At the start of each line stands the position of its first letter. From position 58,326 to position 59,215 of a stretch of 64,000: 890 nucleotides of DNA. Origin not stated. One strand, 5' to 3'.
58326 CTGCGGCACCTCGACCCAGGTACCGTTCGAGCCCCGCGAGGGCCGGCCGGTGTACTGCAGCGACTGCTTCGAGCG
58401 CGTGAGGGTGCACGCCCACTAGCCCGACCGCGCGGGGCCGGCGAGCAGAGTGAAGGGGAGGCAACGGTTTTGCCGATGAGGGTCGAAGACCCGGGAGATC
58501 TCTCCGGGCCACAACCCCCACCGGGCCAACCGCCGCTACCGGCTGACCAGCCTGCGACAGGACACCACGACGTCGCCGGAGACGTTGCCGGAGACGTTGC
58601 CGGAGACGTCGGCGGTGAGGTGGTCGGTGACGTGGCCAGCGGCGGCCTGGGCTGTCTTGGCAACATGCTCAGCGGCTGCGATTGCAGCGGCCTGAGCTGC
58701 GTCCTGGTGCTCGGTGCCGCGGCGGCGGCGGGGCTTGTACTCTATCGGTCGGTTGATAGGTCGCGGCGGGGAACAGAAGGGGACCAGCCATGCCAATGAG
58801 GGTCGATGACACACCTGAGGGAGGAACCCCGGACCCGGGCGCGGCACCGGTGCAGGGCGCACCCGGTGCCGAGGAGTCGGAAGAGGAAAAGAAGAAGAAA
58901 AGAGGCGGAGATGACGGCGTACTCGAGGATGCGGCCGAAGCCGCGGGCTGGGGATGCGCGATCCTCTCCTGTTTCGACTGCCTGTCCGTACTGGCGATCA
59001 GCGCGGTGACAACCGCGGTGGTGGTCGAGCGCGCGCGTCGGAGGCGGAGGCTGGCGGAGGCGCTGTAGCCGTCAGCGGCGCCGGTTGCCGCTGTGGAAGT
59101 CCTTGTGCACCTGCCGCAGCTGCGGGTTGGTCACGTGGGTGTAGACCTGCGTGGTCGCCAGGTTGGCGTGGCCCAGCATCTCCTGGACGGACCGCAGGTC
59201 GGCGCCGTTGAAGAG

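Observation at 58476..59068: Tandem pair of small Cys-rich membrane-anchored proteins with an internal (DVxG)6 repeat, between a zinc-ribbon gene and a Xer-type recombinase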

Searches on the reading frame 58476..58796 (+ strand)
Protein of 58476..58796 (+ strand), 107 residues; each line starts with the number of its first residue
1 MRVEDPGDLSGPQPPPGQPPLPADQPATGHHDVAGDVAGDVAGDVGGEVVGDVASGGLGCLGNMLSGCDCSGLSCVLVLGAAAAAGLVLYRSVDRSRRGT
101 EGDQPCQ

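Call 5: search_protein_families(library=pfam, proteins=[window:58476-58796:+], max_evalue=0.1)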
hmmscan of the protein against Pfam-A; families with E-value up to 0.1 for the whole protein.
window:58476-58796:+ (107 aa): 0 families

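Call 6: search_protein_families(library=ncbifam, proteins=[window:58476-58796:+], max_evalue=0.1)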
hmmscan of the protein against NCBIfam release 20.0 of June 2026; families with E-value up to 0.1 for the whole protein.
window:58476-58796:+ (107 aa): 1 family
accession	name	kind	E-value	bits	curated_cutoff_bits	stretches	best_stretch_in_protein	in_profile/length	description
NF038356.1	actino_DLW39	hypoth_equivalog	0.015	15.2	24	1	77-97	4-24/38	DLW-39 family protein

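Call 12: find_homologous_proteins(query=window:58476-58796:+, max_evalue=0.01)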
Query window:58476-58796:+ (107 aa): 1 proteins with E <= 0.01 among 1195 candidates.
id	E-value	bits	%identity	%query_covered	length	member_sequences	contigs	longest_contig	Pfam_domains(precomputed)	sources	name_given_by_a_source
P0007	1.1e-43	166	79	96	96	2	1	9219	-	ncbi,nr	ncbi:MAG TPA: hypothetical protein VG329_02350 [Candidatus Dormibacteraeota bacterium]|nr:hypothetic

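Call 30: find_related_loci(query=A2, collection=metagenome_contigs, flank=1500)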
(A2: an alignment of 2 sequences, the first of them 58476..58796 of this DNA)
Query A2 (107 aa) in metagenome_contigs; peptide patterns used: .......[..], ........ (x = any residue, [..] = any of these).
600 stretches matched a pattern, but none encodes a relative of the query by tblastn (E <= 1e-3).

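Call 48: predict_structure(alignment_id=A2)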
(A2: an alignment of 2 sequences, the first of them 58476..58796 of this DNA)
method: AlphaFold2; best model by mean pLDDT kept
length: 107 residues; sequences in the alignment: 2
mean_pLDDT: 59.6   pTM: 0.27
mean pLDDT of the five models: 59.6, 54.1, 52.1, 44.6, 44.3
residues with pLDDT >= 90: 0; 70-90: 5; 50-70: 86; < 50: 16
segments of 3 or more residues with pLDDT < 50: 4-6, 27-30, 104-107
pLDDT, mean of each block of 10 residues (from residue 1): 48 60 51 63 66 65 63 64 66 61 45
secondary structure, 60 per line:
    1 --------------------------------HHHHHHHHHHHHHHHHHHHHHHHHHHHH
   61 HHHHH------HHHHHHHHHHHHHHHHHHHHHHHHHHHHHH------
elements in order: H33-65 H72-101

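Call 57: search_protein_families(library=padloc, proteins=[window:58476-58796:+], max_evalue=0.1)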
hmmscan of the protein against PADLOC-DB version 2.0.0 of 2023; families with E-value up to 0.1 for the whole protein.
window:58476-58796:+ (107 aa): 0 families

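Call 58: search_protein_families(library=phrogs, proteins=[window:58476-58796:+], max_evalue=0.1)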
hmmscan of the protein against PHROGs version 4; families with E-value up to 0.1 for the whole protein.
window:58476-58796:+ (107 aa): 0 families

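Call 69: find_related_loci(query=A2, collection=viral_contigs, flank=3000)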
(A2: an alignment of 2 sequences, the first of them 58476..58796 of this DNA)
Query A2 (107 aa) in viral_contigs; peptide patterns used: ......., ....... (x = any residue, [..] = any of these).
23 stretches matched a pattern, but none encodes a relative of the query by tblastn (E <= 1e-3).

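Call 71: search_dna_similar(query=window:58476-58796:+, collection=phages, mode=protein, max_evalue=0.001)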
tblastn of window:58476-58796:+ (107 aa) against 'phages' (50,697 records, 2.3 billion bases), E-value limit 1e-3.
No match.

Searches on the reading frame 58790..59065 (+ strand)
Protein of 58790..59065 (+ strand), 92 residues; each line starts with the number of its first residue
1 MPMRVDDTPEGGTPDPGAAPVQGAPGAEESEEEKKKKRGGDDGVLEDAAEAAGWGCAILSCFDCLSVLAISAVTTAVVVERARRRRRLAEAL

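Call 5: search_protein_families(library=pfam, proteins=[window:58790-59065:+], max_evalue=0.1)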
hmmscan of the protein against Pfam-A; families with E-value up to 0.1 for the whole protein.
window:58790-59065:+ (92 aa): 0 families

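Call 6: search_protein_families(library=ncbifam, proteins=[window:58790-59065:+], max_evalue=0.1)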
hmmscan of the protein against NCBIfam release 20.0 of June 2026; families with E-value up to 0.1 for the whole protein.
window:58790-59065:+ (92 aa): 0 families

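Call 8: find_homologous_proteins(query=window:58790-59065:+, max_evalue=0.01)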
Query window:58790-59065:+ (92 aa): 6 proteins with E <= 0.01 among 34 candidates.
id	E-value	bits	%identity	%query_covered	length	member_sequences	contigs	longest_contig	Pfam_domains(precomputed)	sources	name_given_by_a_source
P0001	1.3e-49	184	99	98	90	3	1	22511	-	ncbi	ncbi:MAG: hypothetical protein WAT58_06500 [Candidatus Dormiibacterota bacterium]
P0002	1.0e-41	158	87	100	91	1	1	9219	-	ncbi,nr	ncbi:MAG TPA: hypothetical protein VG329_02345 [Candidatus Dormibacteraeota bacterium]|nr:hypothetic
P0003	4.6e-36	140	81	97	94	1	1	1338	-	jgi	jgi:hypothetical protein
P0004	2.5e-30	122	60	98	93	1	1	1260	-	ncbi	-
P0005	6.3e-25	105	51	74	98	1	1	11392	-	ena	-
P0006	2.6e-14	71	46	85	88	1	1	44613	-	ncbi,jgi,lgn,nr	ncbi:MAG: hypothetical protein QOE92_849 [Chloroflexota bacterium]|jgi:hypothetical protein|nr:hypot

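Call 13: find_encoding_contigs(protein=P0006, flank=5000, max_places=4)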
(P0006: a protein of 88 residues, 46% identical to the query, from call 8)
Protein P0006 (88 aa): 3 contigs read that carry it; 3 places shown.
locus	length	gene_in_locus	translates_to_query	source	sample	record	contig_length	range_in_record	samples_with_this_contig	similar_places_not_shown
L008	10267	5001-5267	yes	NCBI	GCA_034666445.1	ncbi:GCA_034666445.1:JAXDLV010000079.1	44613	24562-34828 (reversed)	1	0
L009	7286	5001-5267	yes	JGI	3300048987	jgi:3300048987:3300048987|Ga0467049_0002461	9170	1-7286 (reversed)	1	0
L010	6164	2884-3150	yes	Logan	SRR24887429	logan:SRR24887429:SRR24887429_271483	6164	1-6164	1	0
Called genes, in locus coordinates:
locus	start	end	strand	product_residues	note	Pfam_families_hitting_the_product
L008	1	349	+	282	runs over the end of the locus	PF00215:OMPdecase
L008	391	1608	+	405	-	PF04455:Saccharop_dh_N, PF21571:ArgZ-like_C_1st, PF21570:ArgZ-like_C_2nd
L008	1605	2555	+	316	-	PF00850:Hist_deacetyl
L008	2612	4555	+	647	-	PF24568:CC_PcsB (weak), PF08486:SpoIID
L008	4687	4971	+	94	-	PF13451:zf_Tbcl, PF23477:zf_Tbcl_2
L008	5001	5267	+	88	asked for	-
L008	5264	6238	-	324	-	PF02899:Phage_int_SAM_1, PF00589:Phage_integrase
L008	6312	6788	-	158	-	-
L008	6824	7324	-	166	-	-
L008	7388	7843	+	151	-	PF07609:DUF1572, PF12867:DinB_2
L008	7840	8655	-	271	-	-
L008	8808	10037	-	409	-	PF13088:BNR_2 (faint)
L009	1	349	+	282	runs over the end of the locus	PF00215:OMPdecase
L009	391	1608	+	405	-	PF04455:Saccharop_dh_N, PF21571:ArgZ-like_C_1st, PF21570:ArgZ-like_C_2nd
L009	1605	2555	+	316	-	PF00850:Hist_deacetyl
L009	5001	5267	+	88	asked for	-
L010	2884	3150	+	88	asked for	-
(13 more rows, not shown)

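Call 14: find_encoding_contigs(protein=P0005, flank=5000, max_places=4)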
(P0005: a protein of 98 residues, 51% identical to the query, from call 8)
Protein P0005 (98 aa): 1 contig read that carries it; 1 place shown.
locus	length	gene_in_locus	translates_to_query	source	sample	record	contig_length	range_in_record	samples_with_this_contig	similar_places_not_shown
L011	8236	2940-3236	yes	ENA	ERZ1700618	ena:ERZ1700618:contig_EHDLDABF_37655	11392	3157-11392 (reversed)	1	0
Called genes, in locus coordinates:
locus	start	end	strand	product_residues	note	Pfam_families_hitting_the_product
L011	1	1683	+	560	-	?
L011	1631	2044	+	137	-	PF01925:TauE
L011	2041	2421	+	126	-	PF01925:TauE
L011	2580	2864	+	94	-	PF13451:zf_Tbcl, PF23477:zf_Tbcl_2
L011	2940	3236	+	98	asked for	-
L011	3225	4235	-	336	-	PF02899:Phage_int_SAM_1, PF00589:Phage_integrase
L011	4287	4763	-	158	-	-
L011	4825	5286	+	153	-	PF07609:DUF1572, PF12867:DinB_2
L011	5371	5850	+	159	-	-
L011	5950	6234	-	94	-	-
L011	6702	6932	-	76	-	-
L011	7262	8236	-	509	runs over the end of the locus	-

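Call 19: find_related_loci(query=A1, collection=genome_contigs, flank=4000)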
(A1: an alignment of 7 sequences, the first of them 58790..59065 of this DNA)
Query A1 (92 aa) in genome_contigs; peptide patterns used: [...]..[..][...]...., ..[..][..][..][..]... (x = any residue, [..] = any of these).
423 stretches matched a pattern; 2 encode a relative of the query (tblastn E <= 1e-3); 2 distinct loci.
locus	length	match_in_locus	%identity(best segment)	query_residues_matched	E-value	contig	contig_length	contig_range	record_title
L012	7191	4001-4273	87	1-92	9e-47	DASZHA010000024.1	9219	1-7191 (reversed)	MAG TPA_asm: Candidatus Dormiibacterota bacterium isolate SMAG_U6563 k141_3765043, whole genome shotgun sequence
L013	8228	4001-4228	46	1-78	3e-14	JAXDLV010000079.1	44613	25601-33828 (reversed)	MAG: Chloroflexota bacterium isolate BP_626 scaffold_1627619, whole genome shotgun sequence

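Call 25: search_protein_representatives(alignment_id=A3)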
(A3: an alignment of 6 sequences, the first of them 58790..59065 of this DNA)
Query: 6 sequences, 91 profile positions. Proteins with E-value up to 0.001 (for the whole library): 4; up to 1e-10: 3; up to 1e-30: 2. The best 4 are listed.
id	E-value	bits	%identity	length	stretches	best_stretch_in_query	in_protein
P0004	1.1e-41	157.0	-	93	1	1-90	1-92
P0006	8.0e-35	135.1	-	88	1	1-88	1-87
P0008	8.9e-15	70.8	-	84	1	1-59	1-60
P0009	2.7e-05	40.4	-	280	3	44-77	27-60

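Call 46: predict_structure(alignment_id=A3)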
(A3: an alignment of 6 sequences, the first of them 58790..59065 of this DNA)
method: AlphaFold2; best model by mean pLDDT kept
length: 92 residues; sequences in the alignment: 6
mean_pLDDT: 58.9   pTM: 0.27
mean pLDDT of the five models: 58.9, 57.2, 53.8, 52.8, 52.2
residues with pLDDT >= 90: 0; 70-90: 29; 50-70: 28; < 50: 35
segments of 3 or more residues with pLDDT < 50: 1-13, 15-34
pLDDT, mean of each block of 10 residues (from residue 1): 44 43 40 49 56 61 79 82 75 60
secondary structure, 60 per line:
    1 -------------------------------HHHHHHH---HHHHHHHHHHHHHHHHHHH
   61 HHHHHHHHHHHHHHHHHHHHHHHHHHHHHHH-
elements in order: H32-38 H42-91

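Call 57: search_protein_families(library=padloc, proteins=[window:58790-59065:+], max_evalue=0.1)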
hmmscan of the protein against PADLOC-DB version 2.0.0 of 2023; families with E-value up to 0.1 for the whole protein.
window:58790-59065:+ (92 aa): 0 families

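Call 58: search_protein_families(library=phrogs, proteins=[window:58790-59065:+], max_evalue=0.1)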
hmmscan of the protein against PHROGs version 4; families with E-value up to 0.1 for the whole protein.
window:58790-59065:+ (92 aa): 0 families

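Call 59: search_solved_structures(query=A3, max_evalue=1)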
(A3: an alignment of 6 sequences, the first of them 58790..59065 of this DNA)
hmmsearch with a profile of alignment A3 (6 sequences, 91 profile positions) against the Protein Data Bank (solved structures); distinct sequences matched with E-value up to 1: 1.
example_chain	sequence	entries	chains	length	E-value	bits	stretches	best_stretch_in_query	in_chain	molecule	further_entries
4v7e_Cu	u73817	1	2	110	0.15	15.5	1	10-39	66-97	60S ribosomal protein P1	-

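Call 64: find_encoding_contigs(protein=P0004, flank=1500, max_places=3)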
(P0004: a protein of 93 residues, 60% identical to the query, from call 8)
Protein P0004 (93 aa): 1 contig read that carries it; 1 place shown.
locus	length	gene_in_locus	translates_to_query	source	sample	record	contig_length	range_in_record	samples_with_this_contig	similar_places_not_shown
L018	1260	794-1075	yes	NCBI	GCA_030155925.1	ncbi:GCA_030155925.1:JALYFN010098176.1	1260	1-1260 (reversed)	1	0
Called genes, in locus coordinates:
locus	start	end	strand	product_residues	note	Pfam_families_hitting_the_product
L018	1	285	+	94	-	?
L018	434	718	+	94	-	PF13451:zf_Tbcl, PF23477:zf_Tbcl_2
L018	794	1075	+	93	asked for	-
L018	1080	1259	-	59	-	?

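Call 65: find_encoding_contigs(protein=P0008, flank=1500, max_places=3)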
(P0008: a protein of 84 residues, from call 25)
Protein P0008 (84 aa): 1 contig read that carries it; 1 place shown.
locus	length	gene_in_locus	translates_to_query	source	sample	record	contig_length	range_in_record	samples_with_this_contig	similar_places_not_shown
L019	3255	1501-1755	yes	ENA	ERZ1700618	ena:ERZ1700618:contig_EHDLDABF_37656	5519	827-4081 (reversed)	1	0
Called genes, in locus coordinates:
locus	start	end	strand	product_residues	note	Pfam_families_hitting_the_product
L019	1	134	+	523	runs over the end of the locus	?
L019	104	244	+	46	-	-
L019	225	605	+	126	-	PF01925:TauE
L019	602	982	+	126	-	PF01925:TauE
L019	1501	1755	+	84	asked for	-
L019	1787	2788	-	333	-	PF13495:Phage_int_SAM_4 (faint), PF02899:Phage_int_SAM_1, PF00589:Phage_integrase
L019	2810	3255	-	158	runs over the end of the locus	-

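Call 68: find_related_loci(query=A3, collection=viral_contigs, flank=3000)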
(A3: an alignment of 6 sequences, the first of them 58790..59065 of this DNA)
Query A3 (92 aa) in viral_contigs; peptide patterns used: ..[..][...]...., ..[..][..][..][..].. (x = any residue, [..] = any of these).
140 stretches matched a pattern, but none encodes a relative of the query by tblastn (E <= 1e-3).

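Call 70: search_dna_similar(query=window:58790-59065:+, collection=plasmids, mode=protein, max_evalue=0.001)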
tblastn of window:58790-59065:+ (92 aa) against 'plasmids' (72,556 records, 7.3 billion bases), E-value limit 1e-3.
No match.
